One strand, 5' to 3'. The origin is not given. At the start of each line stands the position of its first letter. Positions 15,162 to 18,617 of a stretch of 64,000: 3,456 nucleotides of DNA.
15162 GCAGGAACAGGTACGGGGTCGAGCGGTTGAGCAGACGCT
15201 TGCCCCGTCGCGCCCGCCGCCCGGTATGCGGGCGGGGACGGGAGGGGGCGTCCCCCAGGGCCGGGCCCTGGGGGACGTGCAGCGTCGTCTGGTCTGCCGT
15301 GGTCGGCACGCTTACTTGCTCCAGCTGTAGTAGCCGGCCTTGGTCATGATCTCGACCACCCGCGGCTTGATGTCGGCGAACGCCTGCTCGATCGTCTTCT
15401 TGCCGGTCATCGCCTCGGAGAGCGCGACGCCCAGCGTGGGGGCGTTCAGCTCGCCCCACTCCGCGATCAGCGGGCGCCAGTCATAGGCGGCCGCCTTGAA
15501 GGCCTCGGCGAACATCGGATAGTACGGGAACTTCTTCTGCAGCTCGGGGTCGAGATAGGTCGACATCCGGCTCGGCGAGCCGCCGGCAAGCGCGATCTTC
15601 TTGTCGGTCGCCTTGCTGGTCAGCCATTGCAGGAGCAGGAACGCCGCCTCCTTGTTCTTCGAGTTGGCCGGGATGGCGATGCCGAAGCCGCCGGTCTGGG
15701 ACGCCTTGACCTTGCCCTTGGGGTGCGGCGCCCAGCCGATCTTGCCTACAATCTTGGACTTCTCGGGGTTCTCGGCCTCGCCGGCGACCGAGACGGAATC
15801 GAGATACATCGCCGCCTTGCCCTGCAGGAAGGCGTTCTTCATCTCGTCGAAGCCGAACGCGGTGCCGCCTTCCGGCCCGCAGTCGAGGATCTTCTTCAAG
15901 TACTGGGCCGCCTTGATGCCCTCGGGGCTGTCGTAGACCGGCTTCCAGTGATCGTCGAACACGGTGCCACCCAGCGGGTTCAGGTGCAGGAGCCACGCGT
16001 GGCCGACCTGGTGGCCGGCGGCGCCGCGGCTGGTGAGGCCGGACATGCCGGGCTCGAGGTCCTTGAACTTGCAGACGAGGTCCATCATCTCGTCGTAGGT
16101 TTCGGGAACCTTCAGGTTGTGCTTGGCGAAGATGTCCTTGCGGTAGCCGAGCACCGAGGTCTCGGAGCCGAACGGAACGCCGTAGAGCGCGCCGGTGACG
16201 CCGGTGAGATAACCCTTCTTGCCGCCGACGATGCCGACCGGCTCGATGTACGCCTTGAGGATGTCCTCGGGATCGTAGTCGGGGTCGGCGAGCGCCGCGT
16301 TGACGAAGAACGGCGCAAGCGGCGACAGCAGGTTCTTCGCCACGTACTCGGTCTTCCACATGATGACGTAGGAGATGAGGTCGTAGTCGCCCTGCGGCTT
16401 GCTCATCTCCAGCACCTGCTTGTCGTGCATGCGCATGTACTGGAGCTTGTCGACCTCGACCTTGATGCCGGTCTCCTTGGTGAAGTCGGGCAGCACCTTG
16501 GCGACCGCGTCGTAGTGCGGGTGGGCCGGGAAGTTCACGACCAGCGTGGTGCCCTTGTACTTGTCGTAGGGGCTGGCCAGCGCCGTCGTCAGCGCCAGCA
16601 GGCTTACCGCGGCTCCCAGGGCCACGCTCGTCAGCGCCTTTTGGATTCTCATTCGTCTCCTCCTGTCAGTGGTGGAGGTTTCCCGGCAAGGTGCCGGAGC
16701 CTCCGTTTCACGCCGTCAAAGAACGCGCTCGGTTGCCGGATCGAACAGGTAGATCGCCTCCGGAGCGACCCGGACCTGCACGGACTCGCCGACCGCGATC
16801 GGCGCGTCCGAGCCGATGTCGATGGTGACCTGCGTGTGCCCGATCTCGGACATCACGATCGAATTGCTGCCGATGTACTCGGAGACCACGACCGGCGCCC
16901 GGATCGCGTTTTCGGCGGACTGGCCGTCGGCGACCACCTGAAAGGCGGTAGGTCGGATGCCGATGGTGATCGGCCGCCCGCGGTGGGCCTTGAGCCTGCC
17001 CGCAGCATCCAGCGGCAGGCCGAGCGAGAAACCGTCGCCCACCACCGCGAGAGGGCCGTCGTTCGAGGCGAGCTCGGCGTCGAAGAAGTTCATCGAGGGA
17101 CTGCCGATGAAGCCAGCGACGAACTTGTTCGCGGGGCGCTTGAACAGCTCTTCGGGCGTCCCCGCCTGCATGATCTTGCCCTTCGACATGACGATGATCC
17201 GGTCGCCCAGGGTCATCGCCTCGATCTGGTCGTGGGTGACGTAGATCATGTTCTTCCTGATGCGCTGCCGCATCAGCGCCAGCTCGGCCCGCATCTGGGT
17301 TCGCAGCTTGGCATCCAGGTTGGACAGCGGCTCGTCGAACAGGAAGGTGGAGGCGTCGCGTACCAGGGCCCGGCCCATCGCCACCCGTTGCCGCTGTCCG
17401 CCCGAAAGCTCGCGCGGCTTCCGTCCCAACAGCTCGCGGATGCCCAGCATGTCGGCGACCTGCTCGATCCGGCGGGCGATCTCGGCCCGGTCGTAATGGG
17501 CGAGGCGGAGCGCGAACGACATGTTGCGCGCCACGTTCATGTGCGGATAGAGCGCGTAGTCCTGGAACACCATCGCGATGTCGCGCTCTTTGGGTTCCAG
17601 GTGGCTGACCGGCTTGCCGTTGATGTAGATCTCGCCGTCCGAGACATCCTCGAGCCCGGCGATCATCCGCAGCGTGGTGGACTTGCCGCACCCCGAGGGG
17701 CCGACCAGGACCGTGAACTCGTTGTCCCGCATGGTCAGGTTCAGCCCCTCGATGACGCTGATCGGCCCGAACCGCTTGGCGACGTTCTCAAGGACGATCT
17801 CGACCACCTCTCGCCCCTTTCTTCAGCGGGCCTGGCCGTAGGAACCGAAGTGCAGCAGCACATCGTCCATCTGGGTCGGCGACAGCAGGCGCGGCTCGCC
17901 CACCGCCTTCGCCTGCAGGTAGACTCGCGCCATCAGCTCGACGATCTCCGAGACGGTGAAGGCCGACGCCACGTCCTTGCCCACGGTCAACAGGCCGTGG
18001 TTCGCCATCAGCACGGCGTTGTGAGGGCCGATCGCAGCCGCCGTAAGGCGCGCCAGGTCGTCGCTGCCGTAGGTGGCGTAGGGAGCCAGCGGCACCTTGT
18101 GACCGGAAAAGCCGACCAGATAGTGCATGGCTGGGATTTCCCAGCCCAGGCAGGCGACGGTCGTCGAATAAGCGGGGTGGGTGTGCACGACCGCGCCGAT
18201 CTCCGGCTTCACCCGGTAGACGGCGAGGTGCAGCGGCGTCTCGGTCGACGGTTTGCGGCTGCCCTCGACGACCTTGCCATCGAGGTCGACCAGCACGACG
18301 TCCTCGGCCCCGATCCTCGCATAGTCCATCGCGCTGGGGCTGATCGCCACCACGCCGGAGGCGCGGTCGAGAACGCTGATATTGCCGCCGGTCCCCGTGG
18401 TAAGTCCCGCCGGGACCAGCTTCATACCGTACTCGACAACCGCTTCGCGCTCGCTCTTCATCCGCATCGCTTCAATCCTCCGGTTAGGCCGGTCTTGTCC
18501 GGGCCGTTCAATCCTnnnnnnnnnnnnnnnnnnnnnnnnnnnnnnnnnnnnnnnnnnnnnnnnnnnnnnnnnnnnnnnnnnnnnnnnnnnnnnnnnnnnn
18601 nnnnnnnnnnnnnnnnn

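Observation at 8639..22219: GntR-flanked sugar-phosphate locus with three class II aldolase paralogues, UPF0261, FGGY kinase, phosphomutase, HAD-IIA and MBL-fold genes: pathway not assignable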

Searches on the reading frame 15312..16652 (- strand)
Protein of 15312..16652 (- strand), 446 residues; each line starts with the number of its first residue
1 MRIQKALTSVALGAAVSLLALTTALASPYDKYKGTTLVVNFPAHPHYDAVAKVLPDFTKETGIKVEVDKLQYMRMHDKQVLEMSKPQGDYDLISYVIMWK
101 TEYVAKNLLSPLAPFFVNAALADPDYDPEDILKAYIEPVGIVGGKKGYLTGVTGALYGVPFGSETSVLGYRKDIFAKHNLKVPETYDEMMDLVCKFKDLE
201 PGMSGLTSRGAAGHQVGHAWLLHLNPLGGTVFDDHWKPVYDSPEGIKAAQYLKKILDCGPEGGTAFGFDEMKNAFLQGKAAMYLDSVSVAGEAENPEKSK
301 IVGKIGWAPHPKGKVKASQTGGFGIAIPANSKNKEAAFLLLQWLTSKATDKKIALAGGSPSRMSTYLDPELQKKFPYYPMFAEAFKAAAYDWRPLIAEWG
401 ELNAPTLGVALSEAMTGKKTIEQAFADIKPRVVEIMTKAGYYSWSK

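Call 5: search_protein_families(library=pfam, proteins=[window:15312-16652:-])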
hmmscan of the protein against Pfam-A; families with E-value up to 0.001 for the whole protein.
window:15312-16652:- (446 aa): 2 families
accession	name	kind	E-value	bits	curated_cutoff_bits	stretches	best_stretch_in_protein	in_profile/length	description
PF01547.30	SBP_bac_1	-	6.5e-41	141.7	26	1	51-348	11-304/307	Bacterial extracellular solute-binding protein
PF13416.11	SBP_bac_8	-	3.2e-31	109.6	27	1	56-373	5-273/279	Bacterial extracellular solute-binding protein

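Call 6: search_protein_families(library=ncbifam, proteins=[window:15312-16652:-])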
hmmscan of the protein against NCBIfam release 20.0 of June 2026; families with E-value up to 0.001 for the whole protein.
window:15312-16652:- (446 aa): 4 families
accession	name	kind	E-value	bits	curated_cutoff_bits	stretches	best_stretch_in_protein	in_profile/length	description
TIGR03850.1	bind_CPR_0540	equivalog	1.3e-09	37.2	299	1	153-428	148-428/437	carbohydrate ABC transporter substrate-binding protein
NF007011.0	PRK09474.1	equivalog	4.6e-08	32.3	291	1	6-114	6-107/396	maltose/maltodextrin ABC transporter substrate-binding protein MalE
NF053763.1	ABCarbgalBndGanS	equivalog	0.00049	19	700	0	152-197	134-177/420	galactooligosaccharide ABC transporter substrate-binding protein GanS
NF008211.0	PRK10974.1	equivalog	0.0008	18.1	411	0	148-208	129-192/439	sn-glycerol-3-phosphate ABC transporter substrate-binding protein UgpB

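Call 23: search_solved_structures(query=window:15312-16652:-, max_evalue=0.00001)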
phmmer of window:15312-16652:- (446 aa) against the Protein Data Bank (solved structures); distinct sequences matched with E-value up to 0.00001: 42.
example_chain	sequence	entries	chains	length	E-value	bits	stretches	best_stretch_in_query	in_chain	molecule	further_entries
5iai_A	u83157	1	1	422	3.5e-44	154.5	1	33-423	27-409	Sugar ABC transporter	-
4rya_A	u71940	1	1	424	1.2e-36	129.7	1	50-441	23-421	ABC transporter substrate binding protein (Sorbitol)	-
6dtq_A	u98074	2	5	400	5.6e-27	97.8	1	151-429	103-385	maltose-binding protein MalE3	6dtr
5ci5_A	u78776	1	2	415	1e-21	80.4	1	156-425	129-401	Extracellular solute-binding protein family 1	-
5ysb_A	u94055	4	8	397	3.9e-19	72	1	51-417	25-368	Lin1841 protein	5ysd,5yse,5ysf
1eu8_A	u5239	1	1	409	6.3e-19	71.3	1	86-428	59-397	TREHALOSE/MALTOSE BINDING PROTEIN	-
3jzj_A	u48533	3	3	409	1.7e-17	66.5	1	151-427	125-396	Acarbose/maltose binding protein GacH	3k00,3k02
3k01_A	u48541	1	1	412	1.8e-17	66.5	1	151-427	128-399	Acarbose/maltose binding protein GacH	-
4g68_B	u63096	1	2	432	1.3e-14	57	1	153-363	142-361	ABC transporter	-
4g68_A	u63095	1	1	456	1.5e-14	56.8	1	153-363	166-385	ABC transporter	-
7nbz_A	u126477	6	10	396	4.5e-14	55.3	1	151-432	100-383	Sulfoquinovosyl binding protein | Sulfoquinovosyl glycerol-binding protein SmoF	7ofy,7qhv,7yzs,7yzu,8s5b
3uor_A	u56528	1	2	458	2.5e-12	49.5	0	44-197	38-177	ABC transporter sugar binding protein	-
6jaz_A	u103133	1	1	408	2.2e-11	46.4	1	152-436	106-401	ABC transporter, periplasmic substrate-binding protein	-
6j9w_A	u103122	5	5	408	1.1e-10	44.2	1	152-436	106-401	ABC transporter, periplasmic substrate-binding protein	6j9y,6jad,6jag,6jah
6jar_A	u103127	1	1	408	1.1e-10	44.1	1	152-436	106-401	ABC transporter, periplasmic substrate-binding protein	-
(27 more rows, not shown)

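Call 65: search_dna_similar(query=window:15312-16652:-, collection=plasmids, mode=protein, max_rows=40, max_evalue=1e-80)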
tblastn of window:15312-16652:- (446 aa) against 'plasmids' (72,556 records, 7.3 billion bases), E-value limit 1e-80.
Records with a match: 5; places in all: 7; records where one place covers at least 80% of the query: 5.
Best place of each record, by identity: <60% 5.
By first word of the organism name: Variovorax 2; Ensifer 1; Thalassococcus 1; Tateyamaria 1.
By predicted mobility (MOB-suite, as given by PLSDB): non-mobilizable 4; conjugative 1.
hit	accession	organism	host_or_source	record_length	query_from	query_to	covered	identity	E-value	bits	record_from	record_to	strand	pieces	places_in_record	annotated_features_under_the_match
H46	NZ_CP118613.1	Ensifer adhaerens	Pure isolate,Rhizosphere of Cyperus ...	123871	28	444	93%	59.2%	7e-166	524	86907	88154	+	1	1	extracellular solute-binding protein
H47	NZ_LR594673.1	Variovorax sp. PBL-E5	linuron-contaminated soil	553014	29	441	93%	58.1%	3e-160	508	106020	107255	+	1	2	extracellular solute-binding protein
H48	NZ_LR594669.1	Variovorax sp. SRS16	linuron-contaminated soil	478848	29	441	93%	57.9%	2e-161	511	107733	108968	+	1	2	extracellular solute-binding protein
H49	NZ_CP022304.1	Thalassococcus sp. S3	-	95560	28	444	93%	55.6%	7e-160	507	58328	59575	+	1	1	extracellular solute-binding protein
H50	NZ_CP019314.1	Tateyamaria omphalii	Single cell,seawater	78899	28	444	93%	54.7%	5e-157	498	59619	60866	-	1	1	extracellular solute-binding protein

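Call 66: get_annotated_region(hit=H46, flank=13000)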
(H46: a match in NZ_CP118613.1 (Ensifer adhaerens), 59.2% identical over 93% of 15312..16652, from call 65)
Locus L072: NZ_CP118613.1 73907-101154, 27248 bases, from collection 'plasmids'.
description: Ensifer adhaerens strain CTYH.Ch1 plasmid pCTYH.Ch1_3, complete sequence
organism: Ensifer adhaerens (NCBI taxid 106592)
taxonomy: Bacteria; Pseudomonadota; Alphaproteobacteria; Hyphomicrobiales; Rhizobiaceae; Ensifer; Ensifer adhaerens
host: -; source: Pure isolate,Rhizosphere of Cyperus brevifolius; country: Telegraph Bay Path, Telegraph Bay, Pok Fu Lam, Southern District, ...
typing (MOB-suite, as given by PLSDB): conjugative; replicon rep_cluster_492; relaxase MOBP; mating-pair formation MPF_T
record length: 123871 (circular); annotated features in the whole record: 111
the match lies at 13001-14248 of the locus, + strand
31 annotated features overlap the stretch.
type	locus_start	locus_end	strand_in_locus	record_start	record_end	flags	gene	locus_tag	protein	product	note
CDS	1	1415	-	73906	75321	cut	gndA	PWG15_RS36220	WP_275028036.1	NADP-dependent phosphogluconate dehydrogenase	GO:0006098 - pentose-phosphate shunt [Evidence IEA]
CDS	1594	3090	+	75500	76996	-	-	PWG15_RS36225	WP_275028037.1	sugar ABC transporter ATP-binding protein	-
CDS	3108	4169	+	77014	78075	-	-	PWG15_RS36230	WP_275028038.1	ABC transporter permease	-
CDS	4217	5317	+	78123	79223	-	-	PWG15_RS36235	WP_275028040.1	substrate-binding domain-containing protein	-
CDS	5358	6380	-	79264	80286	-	-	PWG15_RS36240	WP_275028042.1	LacI family DNA-binding transcriptional regulator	GO:0006351 - DNA-templated transcription [Evidence IEA]; GO:0045892 - negative regulation of DNA-templated ...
CDS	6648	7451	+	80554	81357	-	-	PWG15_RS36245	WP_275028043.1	transporter substrate-binding domain-containing protein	-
CDS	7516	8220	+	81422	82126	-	-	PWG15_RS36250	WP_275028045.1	amino acid ABC transporter permease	GO:0006865 - amino acid transport [Evidence IEA]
CDS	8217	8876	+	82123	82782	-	-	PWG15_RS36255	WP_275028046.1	amino acid ABC transporter permease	GO:0006865 - amino acid transport [Evidence IEA]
CDS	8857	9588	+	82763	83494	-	-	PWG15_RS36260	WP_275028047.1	amino acid ABC transporter ATP-binding protein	-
CDS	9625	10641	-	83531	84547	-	-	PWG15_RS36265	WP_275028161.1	LacI family DNA-binding transcriptional regulator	GO:0006351 - DNA-templated transcription [Evidence IEA]; GO:0045892 - negative regulation of DNA-templated ...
CDS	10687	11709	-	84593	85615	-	-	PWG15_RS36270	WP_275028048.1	LacI family DNA-binding transcriptional regulator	-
CDS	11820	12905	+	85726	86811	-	ugpC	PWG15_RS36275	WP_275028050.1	sn-glycerol-3-phosphate ABC transporter ATP-binding protein UgpC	-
CDS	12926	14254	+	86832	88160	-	-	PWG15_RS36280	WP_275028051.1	extracellular solute-binding protein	-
CDS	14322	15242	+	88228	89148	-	-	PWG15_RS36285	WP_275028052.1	sugar ABC transporter permease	-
CDS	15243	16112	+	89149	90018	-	-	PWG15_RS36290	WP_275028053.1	carbohydrate ABC transporter permease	GO:0008643 - carbohydrate transport [Evidence IEA]; GO:0055085 - transmembrane transport [Evidence IEA]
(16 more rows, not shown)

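Call 67: get_annotated_region(hit=H47, flank=13000)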
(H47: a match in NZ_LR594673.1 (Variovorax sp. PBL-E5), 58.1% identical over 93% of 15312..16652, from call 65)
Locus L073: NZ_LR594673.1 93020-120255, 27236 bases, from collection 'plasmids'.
description: Variovorax sp. PBL-E5 plasmid 3
organism: Variovorax sp. PBL-E5 (NCBI taxid 434014)
taxonomy: Bacteria; Pseudomonadota; Betaproteobacteria; Burkholderiales; Comamonadaceae; Variovorax; Variovorax sp. PBL-E5
host: -; source: linuron-contaminated soil; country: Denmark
typing (MOB-suite, as given by PLSDB): non-mobilizable
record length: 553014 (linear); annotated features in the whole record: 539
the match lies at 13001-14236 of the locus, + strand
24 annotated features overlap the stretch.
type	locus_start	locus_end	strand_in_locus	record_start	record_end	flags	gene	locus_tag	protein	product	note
CDS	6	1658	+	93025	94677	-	-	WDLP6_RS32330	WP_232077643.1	ShlB/FhaC/HecB family hemolysin secretion/activation protein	-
CDS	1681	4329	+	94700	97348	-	-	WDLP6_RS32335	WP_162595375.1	filamentous hemagglutinin N-terminal domain-containing protein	-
CDS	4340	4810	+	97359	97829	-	-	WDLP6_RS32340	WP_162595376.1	FecR domain-containing protein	-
CDS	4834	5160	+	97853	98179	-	-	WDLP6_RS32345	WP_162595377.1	hypothetical protein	-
CDS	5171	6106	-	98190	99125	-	-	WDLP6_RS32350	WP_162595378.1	LysR family transcriptional regulator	-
CDS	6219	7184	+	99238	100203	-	-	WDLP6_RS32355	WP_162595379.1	tripartite tricarboxylate transporter substrate binding protein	-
CDS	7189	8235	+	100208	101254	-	-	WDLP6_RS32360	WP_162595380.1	4-hydroxythreonine-4-phosphate dehydrogenase PdxA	GO:0042823 - pyridoxal phosphate biosynthetic process [Evidence IEA]; GO:0008615 - pyridoxine biosynthetic process ...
CDS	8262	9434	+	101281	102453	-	-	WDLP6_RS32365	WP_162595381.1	L-rhamnonate dehydratase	-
CDS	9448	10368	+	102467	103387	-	-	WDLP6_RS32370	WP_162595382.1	dihydrodipicolinate synthase family protein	GO:0009436 - glyoxylate catabolic process [Evidence IEA]; GO:0071704 - organic substance metabolic process [Evidence ...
CDS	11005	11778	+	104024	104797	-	-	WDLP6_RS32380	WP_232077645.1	cytochrome b561 domain-containing protein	-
CDS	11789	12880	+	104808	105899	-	ugpC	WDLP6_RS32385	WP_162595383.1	sn-glycerol-3-phosphate ABC transporter ATP-binding protein UgpC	-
CDS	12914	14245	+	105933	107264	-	-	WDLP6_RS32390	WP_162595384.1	extracellular solute-binding protein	-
CDS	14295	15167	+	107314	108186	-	-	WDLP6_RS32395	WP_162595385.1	sugar ABC transporter permease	-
CDS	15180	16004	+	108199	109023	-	-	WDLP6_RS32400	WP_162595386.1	carbohydrate ABC transporter permease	GO:0008643 - carbohydrate transport [Evidence IEA]; GO:0055085 - transmembrane transport [Evidence IEA]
CDS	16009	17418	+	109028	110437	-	-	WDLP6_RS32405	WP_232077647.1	extracellular solute-binding protein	-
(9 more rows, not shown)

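Call 81: get_annotated_region(hit=H49, flank=12000)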
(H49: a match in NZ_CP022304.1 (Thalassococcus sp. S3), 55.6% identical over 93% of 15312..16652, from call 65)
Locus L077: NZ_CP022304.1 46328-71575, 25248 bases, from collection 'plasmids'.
description: Thalassococcus sp. S3 plasmid pS3A, complete sequence
organism: Thalassococcus sp. S3 (NCBI taxid 2017482)
taxonomy: Bacteria; Pseudomonadota; Alphaproteobacteria; Rhodobacterales; Roseobacteraceae; Thalassococcus; Thalassococcus sp. S3
host: -; source: -; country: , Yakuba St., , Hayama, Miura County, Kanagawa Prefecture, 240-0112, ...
typing (MOB-suite, as given by PLSDB): non-mobilizable
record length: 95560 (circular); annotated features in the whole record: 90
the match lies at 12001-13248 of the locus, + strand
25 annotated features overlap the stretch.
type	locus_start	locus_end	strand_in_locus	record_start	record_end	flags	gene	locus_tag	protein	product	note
CDS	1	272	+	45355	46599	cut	-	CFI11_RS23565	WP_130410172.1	glycosyltransferase family 4 protein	-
CDS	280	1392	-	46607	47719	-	-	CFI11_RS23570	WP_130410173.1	polysaccharide biosynthesis/export family protein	-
CDS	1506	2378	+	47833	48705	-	-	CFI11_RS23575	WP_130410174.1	NAD(P)-dependent oxidoreductase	-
CDS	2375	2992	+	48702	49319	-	-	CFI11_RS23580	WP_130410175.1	sugar transferase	GO:0006486 - protein glycosylation [Evidence IEA]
CDS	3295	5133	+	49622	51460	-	-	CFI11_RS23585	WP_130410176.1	nucleoside-diphosphate sugar epimerase/dehydratase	GO:0000271 - polysaccharide biosynthetic process [Evidence IEA]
CDS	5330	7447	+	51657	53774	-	-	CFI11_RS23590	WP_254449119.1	YjbH domain-containing protein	-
CDS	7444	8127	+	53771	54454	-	-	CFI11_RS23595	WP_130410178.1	YjbF family lipoprotein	-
CDS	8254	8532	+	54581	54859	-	-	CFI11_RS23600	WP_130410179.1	hypothetical protein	-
CDS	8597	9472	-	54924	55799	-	-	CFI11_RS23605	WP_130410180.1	sugar kinase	-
CDS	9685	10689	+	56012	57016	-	-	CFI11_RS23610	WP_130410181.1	LacI family DNA-binding transcriptional regulator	GO:0006351 - DNA-templated transcription [Evidence IEA]; GO:0045892 - negative regulation of DNA-templated ...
CDS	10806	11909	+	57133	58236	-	ugpC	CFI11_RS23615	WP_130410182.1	sn-glycerol-3-phosphate ABC transporter ATP-binding protein UgpC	-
CDS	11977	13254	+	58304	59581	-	-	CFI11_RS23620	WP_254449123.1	extracellular solute-binding protein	-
CDS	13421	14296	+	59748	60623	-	-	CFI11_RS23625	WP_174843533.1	sugar ABC transporter permease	-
CDS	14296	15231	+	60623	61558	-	-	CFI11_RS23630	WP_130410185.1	carbohydrate ABC transporter permease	GO:0008643 - carbohydrate transport [Evidence IEA]; GO:0055085 - transmembrane transport [Evidence IEA]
CDS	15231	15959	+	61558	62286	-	-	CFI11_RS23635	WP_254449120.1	cytochrome b561 domain-containing protein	-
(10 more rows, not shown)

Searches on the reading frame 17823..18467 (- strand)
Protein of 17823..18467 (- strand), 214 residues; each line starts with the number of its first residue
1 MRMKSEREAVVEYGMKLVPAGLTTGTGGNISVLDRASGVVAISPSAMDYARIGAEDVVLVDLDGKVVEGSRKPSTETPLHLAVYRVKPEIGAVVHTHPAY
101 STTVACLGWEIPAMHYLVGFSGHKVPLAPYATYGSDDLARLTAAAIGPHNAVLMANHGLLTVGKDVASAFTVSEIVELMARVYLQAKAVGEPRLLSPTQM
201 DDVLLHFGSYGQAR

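Call 5: search_protein_families(library=pfam, proteins=[window:17823-18467:-])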
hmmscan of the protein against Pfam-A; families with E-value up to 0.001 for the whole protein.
window:17823-18467:- (214 aa): 1 family
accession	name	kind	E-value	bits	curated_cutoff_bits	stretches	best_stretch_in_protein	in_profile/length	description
PF00596.27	Aldolase_II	-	2.7e-54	184.3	22.2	1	9-184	2-183/183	Class II Aldolase and Adducin N-terminal domain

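Call 6: search_protein_families(library=ncbifam, proteins=[window:17823-18467:-])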
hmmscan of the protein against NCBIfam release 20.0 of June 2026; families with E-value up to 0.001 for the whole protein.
window:17823-18467:- (214 aa): 29 families (the best 25 are shown)
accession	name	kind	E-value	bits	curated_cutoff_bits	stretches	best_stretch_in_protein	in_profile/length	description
NF005302.0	PRK06833.1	equivalog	2.5e-78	262.4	264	1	1-213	1-213/214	L-fuculose-phosphate aldolase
NF053831.1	RU1PAldHalo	equivalog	9.4e-59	198.4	300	1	4-212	3-208/208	ribulose-1-phosphate aldolase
NF005123.0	PRK06557.1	subfamily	6.9e-45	153.4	251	1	3-207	9-216/223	L-ribulose-5-phosphate 4-epimerase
NF005984.0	PRK08087.1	subfamily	2e-44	151.9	264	1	9-212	9-211/215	L-fuculose-phosphate aldolase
TIGR01086.1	fucA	equivalog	2.8e-41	141.6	400.25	1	10-211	9-209/214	L-fuculose-phosphate aldolase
NF006208.0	PRK08333.1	equivalog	8e-35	120.2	267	1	3-187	2-184/189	aldolase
NF004527.0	PRK05874.1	equivalog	5.5e-34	117.6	308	1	7-194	8-197/218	L-fuculose-phosphate aldolase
NF009003.0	PRK12348.1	subfamily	1.1e-32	113.5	331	1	3-114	1-112/228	L-ribulose-5-phosphate 4-epimerase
NF006047.0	PRK08193.1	subfamily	1.2e-32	113.3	257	1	6-114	5-113/231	L-ribulose-5-phosphate 4-epimerase AraD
NF043034.1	OxoTetrPhDc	equivalog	1.5e-31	109.8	250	1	5-202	4-203/205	3-oxo-tetronate 4-phosphate decarboxylase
TIGR00760.1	araD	equivalog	1.4e-30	106.2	389.1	1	7-114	6-113/228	L-ribulose-5-phosphate 4-epimerase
NF009002.0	PRK12347.1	subfamily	3.9e-27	95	386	1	7-114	6-114/231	L-ribulose-5-phosphate 4-epimerase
NF009625.0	PRK13145.1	equivalog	4.5e-27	95.1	369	1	3-113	5-115/235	L-ribulose-5-phosphate 4-epimerase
TIGR03328.1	salvage_mtnB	equivalog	1e-25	90.4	137.05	1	12-187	3-192/194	methylthioribulose 1-phosphate dehydratase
NF040649.1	FucA_Meth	equivalog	1.4e-24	87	250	1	22-183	18-173/179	L-fuculose phosphate aldolase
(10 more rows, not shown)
